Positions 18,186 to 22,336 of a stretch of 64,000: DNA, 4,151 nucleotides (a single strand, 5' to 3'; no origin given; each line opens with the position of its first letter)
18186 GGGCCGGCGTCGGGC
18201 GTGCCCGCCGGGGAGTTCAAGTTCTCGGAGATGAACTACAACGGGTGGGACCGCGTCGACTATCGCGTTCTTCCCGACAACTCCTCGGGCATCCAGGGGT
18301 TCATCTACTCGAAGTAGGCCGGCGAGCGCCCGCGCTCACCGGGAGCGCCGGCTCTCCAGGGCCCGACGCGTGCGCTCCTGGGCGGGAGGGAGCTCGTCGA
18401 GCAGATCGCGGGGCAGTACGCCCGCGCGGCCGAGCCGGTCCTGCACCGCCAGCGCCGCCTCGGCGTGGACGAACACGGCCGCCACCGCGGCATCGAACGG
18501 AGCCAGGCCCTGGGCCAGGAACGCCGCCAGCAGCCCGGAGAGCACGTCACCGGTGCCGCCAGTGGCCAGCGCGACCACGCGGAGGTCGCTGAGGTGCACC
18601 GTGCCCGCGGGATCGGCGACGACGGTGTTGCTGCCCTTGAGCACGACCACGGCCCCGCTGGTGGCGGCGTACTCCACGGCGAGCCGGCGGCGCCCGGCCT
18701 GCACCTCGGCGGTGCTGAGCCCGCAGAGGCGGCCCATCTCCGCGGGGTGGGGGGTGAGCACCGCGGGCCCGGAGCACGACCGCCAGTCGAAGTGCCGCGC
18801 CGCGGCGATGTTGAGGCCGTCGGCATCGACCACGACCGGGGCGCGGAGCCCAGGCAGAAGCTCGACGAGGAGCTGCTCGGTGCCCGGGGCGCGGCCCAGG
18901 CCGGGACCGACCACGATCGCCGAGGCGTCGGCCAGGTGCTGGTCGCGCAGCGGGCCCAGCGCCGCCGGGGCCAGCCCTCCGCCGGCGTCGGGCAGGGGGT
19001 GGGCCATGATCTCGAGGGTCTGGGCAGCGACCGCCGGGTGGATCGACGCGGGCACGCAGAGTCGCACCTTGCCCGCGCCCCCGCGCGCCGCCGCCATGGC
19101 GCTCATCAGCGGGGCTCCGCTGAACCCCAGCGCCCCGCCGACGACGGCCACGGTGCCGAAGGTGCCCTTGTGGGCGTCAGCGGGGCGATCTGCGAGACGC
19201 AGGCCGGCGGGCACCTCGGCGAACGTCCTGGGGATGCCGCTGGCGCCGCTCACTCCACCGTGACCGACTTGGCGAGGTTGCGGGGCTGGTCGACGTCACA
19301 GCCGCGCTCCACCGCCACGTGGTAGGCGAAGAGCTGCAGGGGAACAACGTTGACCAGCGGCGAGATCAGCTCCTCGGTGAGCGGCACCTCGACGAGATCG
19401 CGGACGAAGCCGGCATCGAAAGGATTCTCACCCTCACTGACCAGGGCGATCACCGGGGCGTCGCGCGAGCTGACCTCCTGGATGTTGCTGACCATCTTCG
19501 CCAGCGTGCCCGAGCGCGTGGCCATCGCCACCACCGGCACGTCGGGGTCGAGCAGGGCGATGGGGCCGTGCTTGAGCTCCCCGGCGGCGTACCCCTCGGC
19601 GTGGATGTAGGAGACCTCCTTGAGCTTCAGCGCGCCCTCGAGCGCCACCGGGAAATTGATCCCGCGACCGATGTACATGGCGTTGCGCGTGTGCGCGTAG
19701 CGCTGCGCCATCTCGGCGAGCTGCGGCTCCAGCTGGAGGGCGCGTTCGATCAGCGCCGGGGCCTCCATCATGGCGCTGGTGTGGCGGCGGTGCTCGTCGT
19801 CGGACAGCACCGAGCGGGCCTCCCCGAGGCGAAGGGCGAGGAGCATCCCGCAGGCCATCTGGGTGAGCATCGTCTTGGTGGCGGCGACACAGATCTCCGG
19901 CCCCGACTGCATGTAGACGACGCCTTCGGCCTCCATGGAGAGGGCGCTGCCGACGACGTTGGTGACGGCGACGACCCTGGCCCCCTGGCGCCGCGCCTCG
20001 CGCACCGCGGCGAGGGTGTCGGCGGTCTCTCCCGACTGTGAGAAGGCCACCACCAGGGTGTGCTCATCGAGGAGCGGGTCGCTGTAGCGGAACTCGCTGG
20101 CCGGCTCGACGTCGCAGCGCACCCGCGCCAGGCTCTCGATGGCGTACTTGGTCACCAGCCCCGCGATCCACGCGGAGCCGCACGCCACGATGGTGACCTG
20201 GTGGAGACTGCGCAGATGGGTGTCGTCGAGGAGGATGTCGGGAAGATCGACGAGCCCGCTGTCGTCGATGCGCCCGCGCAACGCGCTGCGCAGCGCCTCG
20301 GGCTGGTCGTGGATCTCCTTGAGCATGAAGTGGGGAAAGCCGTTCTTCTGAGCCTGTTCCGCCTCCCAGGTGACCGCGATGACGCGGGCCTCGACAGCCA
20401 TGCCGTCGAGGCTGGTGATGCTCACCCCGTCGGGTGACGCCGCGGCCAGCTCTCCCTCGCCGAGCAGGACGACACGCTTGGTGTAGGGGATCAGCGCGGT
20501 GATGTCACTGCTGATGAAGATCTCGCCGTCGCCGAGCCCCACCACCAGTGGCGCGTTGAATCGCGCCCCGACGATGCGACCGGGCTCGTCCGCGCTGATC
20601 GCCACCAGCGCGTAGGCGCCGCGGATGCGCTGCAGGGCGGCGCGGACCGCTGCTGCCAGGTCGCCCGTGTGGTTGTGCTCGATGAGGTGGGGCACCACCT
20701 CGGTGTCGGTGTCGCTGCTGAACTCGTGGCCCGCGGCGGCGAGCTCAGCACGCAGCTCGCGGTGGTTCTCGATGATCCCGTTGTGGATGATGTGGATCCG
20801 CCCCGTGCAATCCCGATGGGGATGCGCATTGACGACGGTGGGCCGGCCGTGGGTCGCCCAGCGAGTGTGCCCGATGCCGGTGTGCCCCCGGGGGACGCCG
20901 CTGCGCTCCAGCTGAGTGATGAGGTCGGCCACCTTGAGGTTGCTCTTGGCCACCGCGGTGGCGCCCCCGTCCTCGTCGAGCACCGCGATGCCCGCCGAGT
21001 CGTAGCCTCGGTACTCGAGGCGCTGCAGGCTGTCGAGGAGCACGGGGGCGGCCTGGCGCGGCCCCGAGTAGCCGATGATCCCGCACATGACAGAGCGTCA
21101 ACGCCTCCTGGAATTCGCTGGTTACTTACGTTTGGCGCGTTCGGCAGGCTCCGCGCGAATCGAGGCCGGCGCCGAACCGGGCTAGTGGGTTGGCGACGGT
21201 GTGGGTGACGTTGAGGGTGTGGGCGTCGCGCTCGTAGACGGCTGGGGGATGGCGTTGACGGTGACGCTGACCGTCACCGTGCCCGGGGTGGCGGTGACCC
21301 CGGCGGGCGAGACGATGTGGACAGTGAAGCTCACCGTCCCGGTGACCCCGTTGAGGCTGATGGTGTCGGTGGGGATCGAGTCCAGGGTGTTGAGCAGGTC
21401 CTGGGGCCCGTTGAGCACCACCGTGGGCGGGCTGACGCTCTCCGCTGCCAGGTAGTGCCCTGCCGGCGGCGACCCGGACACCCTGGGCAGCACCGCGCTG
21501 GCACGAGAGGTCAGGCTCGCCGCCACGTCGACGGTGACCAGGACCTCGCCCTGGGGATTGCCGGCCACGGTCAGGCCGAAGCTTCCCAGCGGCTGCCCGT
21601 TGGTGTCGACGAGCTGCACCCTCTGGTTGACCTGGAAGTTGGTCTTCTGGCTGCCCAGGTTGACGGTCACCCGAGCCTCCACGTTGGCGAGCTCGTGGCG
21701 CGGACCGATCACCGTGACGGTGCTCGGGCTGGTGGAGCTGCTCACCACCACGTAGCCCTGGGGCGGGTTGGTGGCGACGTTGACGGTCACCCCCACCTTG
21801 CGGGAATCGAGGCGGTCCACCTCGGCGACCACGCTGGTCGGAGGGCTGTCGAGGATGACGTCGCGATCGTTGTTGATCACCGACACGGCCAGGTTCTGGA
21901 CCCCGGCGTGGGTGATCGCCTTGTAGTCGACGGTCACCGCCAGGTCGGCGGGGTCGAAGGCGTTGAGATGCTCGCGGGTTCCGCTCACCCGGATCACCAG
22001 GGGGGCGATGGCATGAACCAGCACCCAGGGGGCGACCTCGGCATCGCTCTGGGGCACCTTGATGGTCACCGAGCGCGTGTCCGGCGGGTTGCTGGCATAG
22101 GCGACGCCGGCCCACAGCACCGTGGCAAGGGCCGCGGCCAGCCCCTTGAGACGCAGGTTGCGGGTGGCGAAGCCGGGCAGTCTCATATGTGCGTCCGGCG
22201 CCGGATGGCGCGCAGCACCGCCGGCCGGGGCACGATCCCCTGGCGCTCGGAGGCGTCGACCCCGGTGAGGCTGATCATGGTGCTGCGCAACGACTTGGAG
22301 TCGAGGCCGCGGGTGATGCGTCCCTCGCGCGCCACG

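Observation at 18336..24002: A c-di-AMP module (cdaA-cdaR) is wired to a transcarbamylase, glmS and an NAD(P)HX dehydratase by overlapping codons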

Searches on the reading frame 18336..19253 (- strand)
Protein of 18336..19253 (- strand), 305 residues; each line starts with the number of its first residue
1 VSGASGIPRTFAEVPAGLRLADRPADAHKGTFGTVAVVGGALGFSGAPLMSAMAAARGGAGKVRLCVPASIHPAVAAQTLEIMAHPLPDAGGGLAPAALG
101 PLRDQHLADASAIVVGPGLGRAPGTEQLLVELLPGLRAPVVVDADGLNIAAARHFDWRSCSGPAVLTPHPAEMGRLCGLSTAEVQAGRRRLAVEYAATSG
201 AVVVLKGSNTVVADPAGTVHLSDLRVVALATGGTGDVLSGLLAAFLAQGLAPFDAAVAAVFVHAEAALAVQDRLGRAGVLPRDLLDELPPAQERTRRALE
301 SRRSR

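Call 3: search_protein_families(library=pfam, proteins=[window:18336-19253:-], max_evalue=0.01)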
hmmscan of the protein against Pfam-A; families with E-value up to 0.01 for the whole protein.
window:18336-19253:- (305 aa): 3 families
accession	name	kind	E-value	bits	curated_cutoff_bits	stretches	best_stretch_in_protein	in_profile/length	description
PF01256.23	Carb_kinase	-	1.5e-56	192.1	27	1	35-289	1-241/242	NAD(P)H-hydrate dehydratase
PF08543.17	Phos_pyr_kin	-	1.9e-06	27.9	27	1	164-263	121-229/246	Phosphomethylpyrimidine kinase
PF02110.20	HK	-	7.1e-05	22.7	27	1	179-288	131-241/247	Hydroxyethylthiazole kinase family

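Call 12: search_protein_families(library=ncbifam, proteins=[window:18336-19253:-], max_evalue=0.00001)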
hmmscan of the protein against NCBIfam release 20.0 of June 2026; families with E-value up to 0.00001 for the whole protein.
window:18336-19253:- (305 aa): 4 families
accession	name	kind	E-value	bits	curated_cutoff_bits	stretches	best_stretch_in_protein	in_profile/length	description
TIGR00196.1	yjeF_cterm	hypoth_equivalog_domain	1.4e-59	201.7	129.85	1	17-291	9-274/277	NAD(P)H-hydrate dehydratase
NF007856.0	PRK10565.1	equivalog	2.8e-46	158.2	703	1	20-289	242-495/510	bifunctional ADP-dependent NAD(P)H-hydrate dehydratase/NAD(P)H-hydrate epimerase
NF006830.1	PRK09355.1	equivalog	1.9e-08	34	180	1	178-294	136-253/263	hydroxyethylthiazole kinase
TIGR00694.1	thiM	equivalog_domain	4.1e-06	26.5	256.4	1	178-289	130-241/249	hydroxyethylthiazole kinase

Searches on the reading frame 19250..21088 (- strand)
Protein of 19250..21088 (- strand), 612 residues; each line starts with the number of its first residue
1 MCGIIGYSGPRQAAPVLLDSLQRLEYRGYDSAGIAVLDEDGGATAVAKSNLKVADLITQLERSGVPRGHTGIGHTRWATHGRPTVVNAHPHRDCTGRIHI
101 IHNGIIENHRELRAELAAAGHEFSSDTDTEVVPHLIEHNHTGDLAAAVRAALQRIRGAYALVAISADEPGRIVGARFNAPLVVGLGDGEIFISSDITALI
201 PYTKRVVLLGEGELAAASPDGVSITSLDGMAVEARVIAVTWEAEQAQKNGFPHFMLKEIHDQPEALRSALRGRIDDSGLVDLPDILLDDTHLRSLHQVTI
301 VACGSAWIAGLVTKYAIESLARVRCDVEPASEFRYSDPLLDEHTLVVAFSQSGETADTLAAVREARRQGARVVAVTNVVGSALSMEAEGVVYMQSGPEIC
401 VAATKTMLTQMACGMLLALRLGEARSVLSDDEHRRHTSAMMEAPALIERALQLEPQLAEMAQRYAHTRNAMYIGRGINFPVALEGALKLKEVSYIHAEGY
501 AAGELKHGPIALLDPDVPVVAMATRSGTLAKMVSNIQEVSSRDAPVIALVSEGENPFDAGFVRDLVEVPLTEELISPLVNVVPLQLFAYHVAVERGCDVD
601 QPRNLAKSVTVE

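Call 3: search_protein_families(library=pfam, proteins=[window:19250-21088:-], max_evalue=0.01)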
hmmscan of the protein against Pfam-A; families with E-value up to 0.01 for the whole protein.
window:19250-21088:- (612 aa): 6 families
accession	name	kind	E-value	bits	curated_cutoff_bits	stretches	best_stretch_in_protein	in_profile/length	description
PF01380.27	SIS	-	1.9e-51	173.7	25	2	292-419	2-130/131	SIS domain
PF13522.11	GATase_6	-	2.1e-20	73.5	27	1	67-194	9-129/130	Glutamine amidotransferase domain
PF13537.11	GATase_7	-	9.3e-17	61.6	25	1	93-199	19-121/123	Glutamine amidotransferase domain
PF13580.11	SIS_2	-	3.7e-06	27.4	27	1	343-376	104-137/138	SIS domain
PF02887.21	PK_C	-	0.00042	20.8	28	0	345-385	18-54/114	Pyruvate kinase, alpha/beta domain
PF13230.11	GATase_4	-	0.0038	16.6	23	0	33-131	37-132/272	Glutamine amidotransferases class-II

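Call 12: search_protein_families(library=ncbifam, proteins=[window:19250-21088:-], max_evalue=0.00001)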
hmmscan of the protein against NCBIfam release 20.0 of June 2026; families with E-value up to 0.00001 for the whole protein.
window:19250-21088:- (612 aa): 20 families
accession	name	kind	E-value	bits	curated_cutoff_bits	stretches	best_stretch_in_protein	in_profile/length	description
NF001484.0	PRK00331.1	subfamily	1.9e-240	799.4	381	1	1-612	1-601/601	isomerizing glutamine--fructose-6-phosphate transaminase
TIGR01135.1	glmS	equivalog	4.5e-234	778.5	418.05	1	2-612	1-607/607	glutamine--fructose-6-phosphate transaminase (isomerizing)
NF046059.1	NagB_SO3506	equivalog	2e-38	132.5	430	1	296-607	39-325/330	glucosamine-6-phosphate deaminase NagB-II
TIGR01134.1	purF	equivalog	7e-29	101.4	350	1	2-216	1-216/432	amidophosphoribosyltransferase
NF041128.1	glucosaP_deam_GlmD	equivalog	6.4e-26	91.3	580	1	296-609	32-321/323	glucosamine-6-phosphate deaminase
TIGR01536.1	asn_synth_AEB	equivalog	9e-15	54.6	267.1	1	2-203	1-170/517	asparagine synthase (glutamine-hydrolyzing)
NF008458.0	PRK11337.1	equivalog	5.9e-11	41.9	378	1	324-392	169-238/293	MurR/RpiR family transcriptional regulator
TIGR03104.1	trio_amidotrans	equivalog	1.8e-09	36.4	570.1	1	67-176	40-139/589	N-acetylglutaminylglutamine amidotransferase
NF008481.0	PRK11382.1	equivalog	2.2e-09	37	430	1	286-561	35-307/340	fructoselysine 6-phosphate deglycase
NF006949.0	PRK09431.1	equivalog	4e-09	35.5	499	1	92-213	64-179/554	asparagine synthase B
TIGR02815.1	agaS_fam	subfamily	9.9e-09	34.6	529.2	1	256-603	6-355/372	putative sugar isomerase, AgaS family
NF003915.0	PRK05441.1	subfamily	4.8e-08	32.4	168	1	340-405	129-194/300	N-acetylmuramic acid 6-phosphate etherase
NF040776.2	AlsR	equivalog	5.4e-08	32.1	400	1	336-392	170-226/279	transcriptional repressor AlsR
NF006426.0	PRK08674.1-6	subfamily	2.2e-07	30.1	295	1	335-377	82-125/354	bifunctional phosphoglucose/phosphomannose isomerase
TIGR03108.1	eps_aminotran_1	hypoth_equivalog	5.1e-07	28.7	816.9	1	89-162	61-126/628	XrtA/PEP-CTERM system amidotransferase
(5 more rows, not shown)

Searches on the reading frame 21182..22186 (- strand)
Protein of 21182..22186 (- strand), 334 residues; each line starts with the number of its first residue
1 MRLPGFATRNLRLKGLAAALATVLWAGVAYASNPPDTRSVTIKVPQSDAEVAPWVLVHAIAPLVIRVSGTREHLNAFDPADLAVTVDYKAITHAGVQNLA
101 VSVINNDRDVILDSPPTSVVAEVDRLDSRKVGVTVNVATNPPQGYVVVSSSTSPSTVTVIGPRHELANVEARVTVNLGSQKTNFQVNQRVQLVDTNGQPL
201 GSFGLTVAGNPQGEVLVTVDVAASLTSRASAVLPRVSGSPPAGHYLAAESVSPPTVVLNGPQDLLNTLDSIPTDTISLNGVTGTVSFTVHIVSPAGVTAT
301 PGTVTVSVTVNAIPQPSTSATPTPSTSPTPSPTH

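Call 3: search_protein_families(library=pfam, proteins=[window:21182-22186:-], max_evalue=0.01)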
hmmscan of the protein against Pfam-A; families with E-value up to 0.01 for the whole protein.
window:21182-22186:- (334 aa): 1 family
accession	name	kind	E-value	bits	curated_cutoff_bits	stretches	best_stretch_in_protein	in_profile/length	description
PF07949.17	YbbR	-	1.8e-21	76.6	22.3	2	233-308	5-81/81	YbbR-like protein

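Call 12: search_protein_families(library=ncbifam, proteins=[window:21182-22186:-], max_evalue=0.00001)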
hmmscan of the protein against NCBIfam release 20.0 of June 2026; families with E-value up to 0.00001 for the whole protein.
window:21182-22186:- (334 aa): 0 families
